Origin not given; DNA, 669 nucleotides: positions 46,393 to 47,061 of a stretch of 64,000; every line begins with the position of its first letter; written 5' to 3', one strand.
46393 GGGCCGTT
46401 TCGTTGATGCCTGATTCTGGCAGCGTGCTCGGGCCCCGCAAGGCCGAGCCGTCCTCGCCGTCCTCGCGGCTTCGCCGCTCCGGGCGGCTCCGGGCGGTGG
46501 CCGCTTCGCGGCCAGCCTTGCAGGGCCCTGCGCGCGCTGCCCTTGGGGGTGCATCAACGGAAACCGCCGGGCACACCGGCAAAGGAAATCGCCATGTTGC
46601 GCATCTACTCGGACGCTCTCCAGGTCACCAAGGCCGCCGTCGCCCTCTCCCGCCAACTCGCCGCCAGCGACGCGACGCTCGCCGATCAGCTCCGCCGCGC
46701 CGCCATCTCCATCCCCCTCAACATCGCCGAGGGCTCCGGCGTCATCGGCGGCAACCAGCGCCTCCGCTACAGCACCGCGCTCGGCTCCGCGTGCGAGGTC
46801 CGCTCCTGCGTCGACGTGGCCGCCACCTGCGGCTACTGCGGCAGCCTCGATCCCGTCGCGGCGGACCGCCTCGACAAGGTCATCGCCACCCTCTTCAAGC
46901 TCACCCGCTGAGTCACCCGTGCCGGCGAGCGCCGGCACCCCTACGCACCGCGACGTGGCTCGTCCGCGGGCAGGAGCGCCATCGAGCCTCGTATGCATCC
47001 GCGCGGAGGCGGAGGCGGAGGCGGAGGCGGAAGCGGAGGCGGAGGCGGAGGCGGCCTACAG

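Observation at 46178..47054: Four-helix-bundle (rRNA-IVS-type) gene bracketed by inverted hexanucleotide SSR arrays: possible cassette or recombination module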

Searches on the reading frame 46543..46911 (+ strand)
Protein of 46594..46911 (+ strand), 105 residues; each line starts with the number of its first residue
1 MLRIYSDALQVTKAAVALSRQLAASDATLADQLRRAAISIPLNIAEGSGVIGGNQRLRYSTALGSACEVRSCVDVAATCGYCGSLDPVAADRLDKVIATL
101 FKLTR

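Call 6: search_protein_families(library=pfam, proteins=[window:46595-46911:+], max_evalue=0.01)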
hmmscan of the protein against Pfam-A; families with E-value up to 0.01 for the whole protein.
window:46595-46911:+ (105 aa): 0 families

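Call 7: search_protein_families(library=ncbifam, proteins=[window:46595-46911:+], max_evalue=0.01)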
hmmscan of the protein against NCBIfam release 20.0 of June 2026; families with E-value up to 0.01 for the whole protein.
window:46595-46911:+ (105 aa): 0 families

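Call 8: search_protein_families(library=pfam, proteins=[window:46595-46911:+, window:46543-46911:+], max_evalue=10)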
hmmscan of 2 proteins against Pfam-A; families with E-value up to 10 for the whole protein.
window:46595-46911:+ (105 aa): 0 families

window:46543-46911:+ (122 aa): 1 family
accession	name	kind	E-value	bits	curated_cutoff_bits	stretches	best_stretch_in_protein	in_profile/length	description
PF05635.17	23S_rRNA_IVP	-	3e-16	60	33.8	1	19-100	3-86/106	23S rRNA-intervening sequence protein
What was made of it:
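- On PF05635 / TIGR02436 four-helix-bundle (S23p) protein family: PF05635 scores 60 bits against a cut-off of 33.8 (call 8).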

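Call 9: search_protein_families(library=ncbifam, proteins=[window:46595-46911:+], max_evalue=10)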
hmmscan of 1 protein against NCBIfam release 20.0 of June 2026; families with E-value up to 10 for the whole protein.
window:46595-46911:+ (105 aa): 0 families

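Call 10: search_solved_structures(query=window:46595-46911:+, max_evalue=10, show_alignments=2)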
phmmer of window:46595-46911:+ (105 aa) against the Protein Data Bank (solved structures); distinct sequences matched with E-value up to 10: 16.
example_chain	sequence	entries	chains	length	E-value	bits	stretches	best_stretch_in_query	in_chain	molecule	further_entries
7qq5_A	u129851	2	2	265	0.78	13.8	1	30-92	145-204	Beta-lactamase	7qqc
6z7h_A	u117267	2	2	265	0.79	13.8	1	30-92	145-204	Beta-lactamase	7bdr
6z7i_A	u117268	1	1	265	0.79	13.7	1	30-92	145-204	Beta-lactamase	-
7r3q_A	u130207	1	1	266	0.8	13.7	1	30-93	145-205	Beta-lactamase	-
3zny_A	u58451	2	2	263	0.81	13.7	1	30-92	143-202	CTX-M-12A ENZYME | Beta-lactamase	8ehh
9q0b_A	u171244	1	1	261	0.82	13.7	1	30-92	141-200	Beta-lactamase CTX-M-15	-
6sp6_A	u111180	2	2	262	0.83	13.7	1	30-92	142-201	Beta-lactamase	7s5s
4hbt_A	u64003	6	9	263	0.83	13.7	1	30-92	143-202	Beta-lactamase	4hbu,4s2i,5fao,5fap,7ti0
6z7j_A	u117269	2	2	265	0.84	13.7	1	30-92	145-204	Beta-lactamase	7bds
6qw8_A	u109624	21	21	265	0.84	13.7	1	30-92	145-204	Beta-lactamase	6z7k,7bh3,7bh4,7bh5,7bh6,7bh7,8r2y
4xuz_A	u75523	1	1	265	0.84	13.7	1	30-92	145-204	Beta-lactamase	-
5fa7_A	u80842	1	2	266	0.85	13.6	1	30-92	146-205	Beta-lactamase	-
7r3r_A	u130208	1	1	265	0.86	13.6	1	30-92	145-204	Beta-lactamase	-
7u4b_A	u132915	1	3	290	1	13.4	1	30-92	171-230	Beta-lactamase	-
5t66_A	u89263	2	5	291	1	13.4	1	30-92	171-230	Beta-lactamase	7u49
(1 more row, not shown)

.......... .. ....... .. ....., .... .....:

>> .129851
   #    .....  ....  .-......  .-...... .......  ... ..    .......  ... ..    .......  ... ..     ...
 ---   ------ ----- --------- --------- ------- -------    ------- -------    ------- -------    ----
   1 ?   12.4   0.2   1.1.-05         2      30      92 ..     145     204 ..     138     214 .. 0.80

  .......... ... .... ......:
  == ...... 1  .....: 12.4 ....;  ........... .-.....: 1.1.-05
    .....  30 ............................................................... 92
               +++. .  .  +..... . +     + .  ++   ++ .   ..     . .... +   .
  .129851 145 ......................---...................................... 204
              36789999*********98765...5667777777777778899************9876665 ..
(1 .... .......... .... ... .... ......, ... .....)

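Call 11: search_protein_families(library=ncbifam, proteins=[window:46594-46911:+], max_evalue=1)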
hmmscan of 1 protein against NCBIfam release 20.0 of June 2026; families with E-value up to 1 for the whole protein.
window:46594-46911:+ (105 aa): 3 families
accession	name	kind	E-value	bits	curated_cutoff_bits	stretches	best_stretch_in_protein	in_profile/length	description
TIGR02436.1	TIGR02436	subfamily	3.8e-15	56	24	1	4-83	1-82/109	four helix bundle protein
NF008912.0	PRK12275.1-6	subfamily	1e-08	35.3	124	1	13-82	10-85/117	hypothetical protein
NF008911.0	PRK12275.1-2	subfamily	2.4e-06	28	137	1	4-80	9-87/118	hypothetical protein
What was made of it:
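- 46594..46911 (+): Four-helix-bundle gene (105 aa; S23p / Xcc0516 / Avd family). PF05635 (call 8) and TIGR02436 (call 11).
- On PF05635 / TIGR02436 four-helix-bundle (S23p) protein family: TIGR02436 scores 56 bits against a cut-off of 24 (call 11).
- Checked: It scores PF05635 3e-16 / 60 bits (call 8) and TIGR02436 3.8e-15 (call 11).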

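Call 12: search_solved_structures(query=window:46594-46908:+, max_evalue=1, show_alignments=1)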
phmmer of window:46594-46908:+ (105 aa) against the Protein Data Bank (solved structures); distinct sequences matched with E-value up to 1: 1.
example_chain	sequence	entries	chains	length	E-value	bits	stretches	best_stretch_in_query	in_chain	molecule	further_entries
2gsc_A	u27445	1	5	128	3.4e-07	33.9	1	28-101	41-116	Putative uncharacterized protein XCC0516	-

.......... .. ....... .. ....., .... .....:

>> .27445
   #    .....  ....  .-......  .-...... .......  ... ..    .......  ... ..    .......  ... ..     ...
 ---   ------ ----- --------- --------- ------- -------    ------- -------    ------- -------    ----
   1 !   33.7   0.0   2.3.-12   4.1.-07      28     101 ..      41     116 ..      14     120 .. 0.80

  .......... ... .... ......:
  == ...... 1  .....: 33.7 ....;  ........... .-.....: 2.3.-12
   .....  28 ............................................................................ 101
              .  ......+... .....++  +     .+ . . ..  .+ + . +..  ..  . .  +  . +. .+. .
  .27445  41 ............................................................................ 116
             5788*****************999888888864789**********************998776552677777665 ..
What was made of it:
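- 46594..46911 (+): PDB 2gsc by sequence at 3.4e-7 (call 12).
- Tried and rejected: Calls 8, 11 and 12 correct this.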

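Call 13: find_homologous_proteins(query=window:46594-46908:+)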
Query window:46594-46908:+ (105 aa): 311 proteins with E <= 0.001 among 341 candidates; the best 120 are listed.
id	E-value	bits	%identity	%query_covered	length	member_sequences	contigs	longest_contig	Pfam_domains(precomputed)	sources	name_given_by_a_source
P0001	2.5e-58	212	100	100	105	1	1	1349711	PF05635.18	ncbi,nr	ncbi:MAG: four helix bundle protein [Deltaproteobacteria bacterium]|nr:four helix bundle protein [De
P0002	2.1e-39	151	73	100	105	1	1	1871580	PF05635.18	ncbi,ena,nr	ncbi:MAG: four helix bundle protein [Deltaproteobacteria bacterium]|nr:four helix bundle protein [De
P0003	9.6e-35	137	66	100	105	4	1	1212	PF05635.18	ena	-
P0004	3.3e-31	125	62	100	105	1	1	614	PF05635.18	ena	-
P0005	4.9e-31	125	65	100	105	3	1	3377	PF05635.18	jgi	jgi:four helix bundle protein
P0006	1.9e-30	123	66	100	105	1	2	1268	PF05635.18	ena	-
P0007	2.5e-30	122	66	100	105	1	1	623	PF05635.18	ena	-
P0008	1.1e-29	120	65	100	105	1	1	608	PF05635.18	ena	-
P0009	3.9e-28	115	62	100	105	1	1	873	PF05635.18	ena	-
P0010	1.8e-27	113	59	100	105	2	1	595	PF05635.18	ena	-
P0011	2.4e-27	113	60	100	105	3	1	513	PF05635.18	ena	-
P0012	4.1e-27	112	57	100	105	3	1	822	PF05635.18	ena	-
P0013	4.2e-27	112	61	100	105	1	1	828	PF05635.18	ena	-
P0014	2.5e-26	110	60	100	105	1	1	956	PF05635.18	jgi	jgi:four helix bundle protein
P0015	3.0e-26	109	59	100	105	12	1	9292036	PF05635.18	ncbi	-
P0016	3.8e-26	109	58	100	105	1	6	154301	PF05635.18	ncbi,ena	-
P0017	4.0e-26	109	58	100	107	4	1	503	PF05635.18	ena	-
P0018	4.6e-26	109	58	100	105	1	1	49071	PF05635.18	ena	-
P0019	8.3e-26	108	58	100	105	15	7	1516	PF05635.18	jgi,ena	-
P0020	1.1e-25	108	58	100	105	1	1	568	PF05635.18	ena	-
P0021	1.3e-25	107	57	100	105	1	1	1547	PF05635.18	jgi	jgi:four helix bundle protein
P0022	1.9e-25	107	54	100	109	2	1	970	PF05635.18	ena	-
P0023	2.1e-25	107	56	100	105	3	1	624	PF05635.18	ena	-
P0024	2.6e-25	106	57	100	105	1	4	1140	PF05635.18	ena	-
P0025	2.6e-25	106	59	100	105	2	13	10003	PF05635.18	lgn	-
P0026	3.1e-25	106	57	100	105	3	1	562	PF05635.18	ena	-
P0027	3.1e-25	106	54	100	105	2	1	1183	PF05635.18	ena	-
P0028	3.2e-25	106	57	100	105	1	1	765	PF05635.18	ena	-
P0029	3.3e-25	106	55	100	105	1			PF05635.18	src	-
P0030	3.5e-25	106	54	100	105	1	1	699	PF05635.18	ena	-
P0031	4.0e-25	106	69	73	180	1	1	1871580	PF05635.18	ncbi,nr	ncbi:MAG: four helix bundle protein [Deltaproteobacteria bacterium]|nr:four helix bundle protein [De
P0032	4.4e-25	106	58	100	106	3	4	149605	PF05635.18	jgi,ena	-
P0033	6.9e-25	105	56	100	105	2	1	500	PF05635.18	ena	-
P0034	1.2e-24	104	56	100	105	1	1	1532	PF05635.18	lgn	-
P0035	1.3e-24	104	59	99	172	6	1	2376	PF05635.18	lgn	-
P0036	1.4e-24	104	54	100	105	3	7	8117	PF05635.18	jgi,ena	-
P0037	1.6e-24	104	54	100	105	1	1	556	PF05635.18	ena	-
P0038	5.6e-24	102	54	100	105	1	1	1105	PF05635.18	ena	-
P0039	7.1e-24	102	58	100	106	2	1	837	PF05635.18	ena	-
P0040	1.3e-23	101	54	100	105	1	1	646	PF05635.18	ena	-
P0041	1.4e-23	101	53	100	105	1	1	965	PF05635.18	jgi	-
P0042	2.4e-23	100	48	99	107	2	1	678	PF05635.18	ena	-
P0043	2.7e-23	100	57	98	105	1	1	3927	PF05635.18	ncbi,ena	-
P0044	3.2e-23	100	53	99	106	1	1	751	PF05635.18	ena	-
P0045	3.5e-23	100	51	100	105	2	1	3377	PF05635.18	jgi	jgi:four helix bundle protein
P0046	4.0e-23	99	53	100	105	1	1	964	PF05635.18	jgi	-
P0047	4.6e-23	99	53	100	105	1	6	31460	PF05635.18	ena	-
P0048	4.8e-23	99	53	99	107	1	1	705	PF05635.18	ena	-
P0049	5.3e-23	99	55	100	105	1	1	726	PF05635.18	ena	-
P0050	5.6e-23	99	55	100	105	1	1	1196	PF05635.18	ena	-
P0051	8.3e-23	98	54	100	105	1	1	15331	PF05635.18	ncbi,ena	-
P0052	1.0e-22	98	54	100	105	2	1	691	PF05635.18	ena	-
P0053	1.0e-22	98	52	99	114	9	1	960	PF05635.18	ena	-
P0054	1.1e-22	98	55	100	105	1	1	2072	PF05635.18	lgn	-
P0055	1.2e-22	98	53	99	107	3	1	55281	PF05635.18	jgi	jgi:four helix bundle protein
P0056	1.3e-22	98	54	100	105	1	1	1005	PF05635.18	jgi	jgi:four helix bundle protein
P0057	2.8e-22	97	54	100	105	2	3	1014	PF05635.18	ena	-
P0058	3.3e-22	96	53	99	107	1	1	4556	PF05635.18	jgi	jgi:four helix bundle protein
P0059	3.3e-22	96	54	100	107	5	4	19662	PF05635.18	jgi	-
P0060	3.3e-22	96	55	100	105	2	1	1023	PF05635.18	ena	-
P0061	4.0e-22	96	52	100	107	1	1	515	PF05635.18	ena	-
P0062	6.1e-22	96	50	100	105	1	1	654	PF05635.18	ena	-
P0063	6.5e-22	96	56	100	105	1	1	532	PF05635.18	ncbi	-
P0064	9.1e-22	95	51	100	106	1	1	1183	PF05635.18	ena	-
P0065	1.1e-21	95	52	98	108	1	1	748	PF05635.18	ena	-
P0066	1.1e-21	95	50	100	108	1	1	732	PF05635.18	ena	-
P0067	1.2e-21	95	51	100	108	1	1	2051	PF05635.18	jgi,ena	-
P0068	1.2e-21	95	51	100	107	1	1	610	PF05635.18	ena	-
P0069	1.3e-21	95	50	99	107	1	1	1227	PF05635.18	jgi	-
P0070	1.3e-21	95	51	99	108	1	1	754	PF05635.18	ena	-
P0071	1.6e-21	94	54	100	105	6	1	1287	PF05635.18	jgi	-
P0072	2.1e-21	94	50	100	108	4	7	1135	PF05635.18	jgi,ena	jgi:four helix bundle protein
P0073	3.2e-21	93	51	100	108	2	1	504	PF05635.18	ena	-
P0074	3.3e-21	93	51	99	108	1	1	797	PF05635.18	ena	-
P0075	4.3e-21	93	51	98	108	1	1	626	PF05635.18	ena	-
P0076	4.6e-21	93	50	98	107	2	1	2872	PF05635.18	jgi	jgi:four helix bundle protein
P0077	4.9e-21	93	49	100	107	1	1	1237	PF05635.18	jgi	jgi:four helix bundle protein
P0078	5.0e-21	93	51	98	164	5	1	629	PF05635.18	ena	-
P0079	5.4e-21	93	50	100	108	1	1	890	PF05635.18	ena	-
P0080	6.7e-21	92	49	99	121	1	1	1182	PF05635.18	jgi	-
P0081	6.8e-21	92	50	100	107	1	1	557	PF05635.18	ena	-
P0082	7.4e-21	92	51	99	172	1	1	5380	PF05635.18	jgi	jgi:four helix bundle protein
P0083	7.4e-21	92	50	100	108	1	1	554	PF05635.18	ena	-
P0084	9.8e-21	92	51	99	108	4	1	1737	PF05635.18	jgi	jgi:four helix bundle protein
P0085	1.0e-20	92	50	100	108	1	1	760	PF05635.18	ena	-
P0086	1.1e-20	92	50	99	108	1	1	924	PF05635.18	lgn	-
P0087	1.2e-20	91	50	100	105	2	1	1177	PF05635.18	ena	-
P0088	1.3e-20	91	51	98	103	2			PF05635.18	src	-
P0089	1.3e-20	91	50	100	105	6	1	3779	PF05635.18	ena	-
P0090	1.3e-20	91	50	98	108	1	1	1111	PF05635.18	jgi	jgi:four helix bundle protein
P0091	1.4e-20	91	50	100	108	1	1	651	PF05635.18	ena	-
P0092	1.4e-20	91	50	100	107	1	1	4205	PF05635.18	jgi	jgi:four helix bundle protein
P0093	1.5e-20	91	50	100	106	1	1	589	PF05635.18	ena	-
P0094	1.9e-20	91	51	100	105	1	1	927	PF05635.18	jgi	-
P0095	1.9e-20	91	49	100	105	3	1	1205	PF05635.18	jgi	jgi:four helix bundle protein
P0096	2.0e-20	91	50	100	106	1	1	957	PF05635.18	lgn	-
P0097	2.1e-20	91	50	100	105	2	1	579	PF05635.18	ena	-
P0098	2.2e-20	91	51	98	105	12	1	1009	PF05635.18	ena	-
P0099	2.2e-20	91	49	100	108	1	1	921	PF05635.18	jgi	jgi:four helix bundle protein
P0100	2.2e-20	91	53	100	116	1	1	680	PF05635.18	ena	-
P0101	2.3e-20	91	50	98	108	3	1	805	PF05635.18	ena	-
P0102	2.5e-20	90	50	98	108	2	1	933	PF05635.18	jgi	jgi:four helix bundle protein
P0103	2.6e-20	90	49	100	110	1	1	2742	PF05635.18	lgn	-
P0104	3.5e-20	90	50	99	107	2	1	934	PF05635.18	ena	-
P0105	3.6e-20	90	56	100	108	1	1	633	PF05635.18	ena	-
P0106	3.6e-20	90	50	98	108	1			PF05635.18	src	-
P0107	3.7e-20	90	49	99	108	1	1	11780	PF05635.18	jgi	jgi:four helix bundle protein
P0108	3.8e-20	90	50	98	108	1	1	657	PF05635.18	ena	-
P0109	3.8e-20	90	50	98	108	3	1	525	PF05635.18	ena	-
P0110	3.9e-20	90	50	100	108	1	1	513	PF05635.18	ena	-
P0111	4.1e-20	90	50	99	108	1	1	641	PF05635.18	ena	-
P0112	4.8e-20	90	51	98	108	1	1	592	PF05635.18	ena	-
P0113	5.0e-20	89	51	100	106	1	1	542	PF05635.18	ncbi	-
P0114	5.9e-20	89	50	98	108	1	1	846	PF05635.18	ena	-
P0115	6.6e-20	89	50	98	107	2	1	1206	PF05635.18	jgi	jgi:four helix bundle protein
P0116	6.8e-20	89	50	100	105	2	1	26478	PF05635.18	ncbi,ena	-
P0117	7.8e-20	89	50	100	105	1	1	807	PF05635.18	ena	-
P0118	8.7e-20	89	50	100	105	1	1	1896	PF05635.18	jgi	jgi:four helix bundle protein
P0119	9.1e-20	89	50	98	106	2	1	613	PF05635.18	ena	-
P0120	9.1e-20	89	50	98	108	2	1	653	PF05635.18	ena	-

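Call 14: find_encoding_contigs(protein=P0002, flank=6000, max_places=4)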
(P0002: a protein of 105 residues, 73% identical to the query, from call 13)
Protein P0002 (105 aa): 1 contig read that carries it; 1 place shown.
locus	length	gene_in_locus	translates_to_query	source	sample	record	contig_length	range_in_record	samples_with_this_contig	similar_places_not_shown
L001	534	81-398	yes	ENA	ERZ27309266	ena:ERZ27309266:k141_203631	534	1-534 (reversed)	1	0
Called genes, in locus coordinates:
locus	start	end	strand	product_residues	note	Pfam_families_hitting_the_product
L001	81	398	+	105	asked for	PF05635:23S_rRNA_IVP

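Call 15: find_encoding_contigs(protein=P0031, flank=6000, max_places=4)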
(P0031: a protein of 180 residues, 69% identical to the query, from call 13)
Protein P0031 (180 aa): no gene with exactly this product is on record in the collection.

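Call 16: find_encoding_contigs(protein=P0015, flank=6000, max_places=6)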
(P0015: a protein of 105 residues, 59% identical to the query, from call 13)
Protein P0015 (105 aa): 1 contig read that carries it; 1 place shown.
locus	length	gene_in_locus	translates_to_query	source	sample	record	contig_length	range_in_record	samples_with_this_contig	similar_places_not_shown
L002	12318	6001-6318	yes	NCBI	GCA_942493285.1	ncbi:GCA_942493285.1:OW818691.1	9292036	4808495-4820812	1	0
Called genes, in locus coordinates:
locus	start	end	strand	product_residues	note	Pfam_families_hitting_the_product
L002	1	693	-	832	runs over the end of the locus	PF00082:Peptidase_S8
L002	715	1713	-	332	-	PF07728:AAA_5 (faint), PF13238:AAA_18 (faint), PF13401:AAA_22 (faint), PF20720:nSTAND3 (weak), PF00004:AAA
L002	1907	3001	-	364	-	PF06559:DCD_N (faint), PF22769:DCD, PF00692:dUTPase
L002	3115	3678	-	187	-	-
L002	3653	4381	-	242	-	-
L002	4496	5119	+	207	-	-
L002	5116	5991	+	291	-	PF17761:DUF1016_N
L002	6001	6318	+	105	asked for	PF05635:23S_rRNA_IVP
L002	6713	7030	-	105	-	PF05635:23S_rRNA_IVP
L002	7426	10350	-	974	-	PF00069:Pkinase, PF01636:APH (faint), PF07714:PK_Tyr_Ser-Thr, PF00400:WD40 (faint), PF23381:Beta-prop_IFT122_1st (faint), PF23414:Beta-prop_EML_2 (faint), PF23756:Beta-prop_HPS5 (faint), PF24807:WD40_CDC20-Fz (faint), +4 more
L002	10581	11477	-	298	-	-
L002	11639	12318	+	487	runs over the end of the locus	-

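Call 23: find_related_loci(query=A1, collection=genome_contigs, flank=3000)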
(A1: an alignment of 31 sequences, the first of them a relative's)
Query A1 (105 aa) in genome_contigs; peptide patterns used: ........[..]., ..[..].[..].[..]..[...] (x = any residue, [..] = any of these).
598 stretches matched a pattern (row limit reached: there are more); 364 encode a relative of the query (tblastn E <= 1e-3); the best 80 are kept; 80 distinct loci.
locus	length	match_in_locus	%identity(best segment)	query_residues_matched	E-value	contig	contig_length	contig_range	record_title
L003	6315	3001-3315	60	1-105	1e-33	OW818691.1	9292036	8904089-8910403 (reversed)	metagenome genome assembly, chromosome: 1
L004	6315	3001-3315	59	1-105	4e-33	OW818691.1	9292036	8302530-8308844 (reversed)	metagenome genome assembly, chromosome: 1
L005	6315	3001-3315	59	1-105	8e-33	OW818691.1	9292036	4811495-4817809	metagenome genome assembly, chromosome: 1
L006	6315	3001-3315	59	1-105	2e-32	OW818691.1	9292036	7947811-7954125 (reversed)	metagenome genome assembly, chromosome: 1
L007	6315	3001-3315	58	1-105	7e-32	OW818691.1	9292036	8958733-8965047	metagenome genome assembly, chromosome: 1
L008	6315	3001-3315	58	1-105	1e-31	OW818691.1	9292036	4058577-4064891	metagenome genome assembly, chromosome: 1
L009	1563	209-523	56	1-105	7e-30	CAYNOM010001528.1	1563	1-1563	MAG TPA_asm: uncultured Polyangiales bacterium isolate SRP319275_co6_81 genome assembly, contig: NODE_82395_length_1563_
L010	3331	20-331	53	1-104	2e-29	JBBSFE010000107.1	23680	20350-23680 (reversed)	MAG: Polyangiales bacterium isolate LS1_sbin.79 LS1_sbin.79_K_497519_L_23680_cov_14.9927, whole genome shotgun sequence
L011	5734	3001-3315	54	1-105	2e-29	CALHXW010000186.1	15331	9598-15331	MAG: uncultured bacterium isolate R4_Bin_Bin_91_sub_1 genome assembly, contig: c_000000991825, whole genome shotgun sequ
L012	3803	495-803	57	1-103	1e-28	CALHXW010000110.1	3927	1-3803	MAG: uncultured bacterium isolate R4_Bin_Bin_91_sub_1 genome assembly, contig: c_000001313472, whole genome shotgun sequ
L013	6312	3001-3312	51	2-105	1e-28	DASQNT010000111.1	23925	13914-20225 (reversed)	MAG TPA_asm: Polyangiaceae bacterium isolate SMAG_U10783 k141_111250, whole genome shotgun sequence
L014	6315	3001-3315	46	1-105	4e-28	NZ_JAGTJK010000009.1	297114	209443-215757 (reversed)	Polyangium jinanense strain SDU13 Scaffold9, whole genome shotgun sequence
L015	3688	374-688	54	1-105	1e-27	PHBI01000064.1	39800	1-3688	MAG: Deltaproteobacteria bacterium HGW-Deltaproteobacteria-14 08E140C01_z5_2013_Ig3399_v2_scaffold_1152, whole genome sh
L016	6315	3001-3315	55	1-105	9e-28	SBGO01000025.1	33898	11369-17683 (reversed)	MAG: Deltaproteobacteria bacterium isolate M1802 scaffold_181_1, whole genome shotgun sequence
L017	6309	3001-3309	48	2-104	1e-27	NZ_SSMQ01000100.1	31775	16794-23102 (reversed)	Polyangium fumosum strain DSM 14668 Scaffold99_1, whole genome shotgun sequence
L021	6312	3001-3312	48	2-105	3e-27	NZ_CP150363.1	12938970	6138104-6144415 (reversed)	Sorangium sp. So ce1335 chromosome, complete genome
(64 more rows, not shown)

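Call 52: search_protein_families(library=padloc, proteins=[window:46594-46908:+], max_evalue=0.01)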
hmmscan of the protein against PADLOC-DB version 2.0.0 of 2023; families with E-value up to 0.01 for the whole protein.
window:46594-46908:+ (105 aa): 0 families
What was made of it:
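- Tried and rejected: No match (call 52).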

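Call 75: predict_structure(alignment_id=A1)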
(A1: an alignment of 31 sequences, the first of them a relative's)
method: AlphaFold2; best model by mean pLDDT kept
length: 105 residues; sequences in the alignment: 31
mean_pLDDT: 96.3   pTM: 0.89
mean pLDDT of the five models: 96.3, 96.0, 95.7, 95.6, 94.7
residues with pLDDT >= 90: 94; 70-90: 11; 50-70: 0; < 50: 0
segments of 3 or more residues with pLDDT < 50: none
pLDDT, mean of each block of 10 residues (from residue 1): 92 98 98 99 94 90 99 98 97 98 94
secondary structure, 60 per line:
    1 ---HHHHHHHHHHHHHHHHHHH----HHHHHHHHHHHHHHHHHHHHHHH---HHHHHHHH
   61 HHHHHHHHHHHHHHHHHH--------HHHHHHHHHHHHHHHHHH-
elements in order: H4-22 H27-49 H53-78 H87-104
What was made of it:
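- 46594..46911 (+): AlphaFold2 pLDDT 96.3 with four helices (call 75).
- On PF05635 / TIGR02436 four-helix-bundle (S23p) protein family: AlphaFold2 pLDDT 96.3 with helices at residues 4-22, 27-49, 53-78 and 87-104 (call 75).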
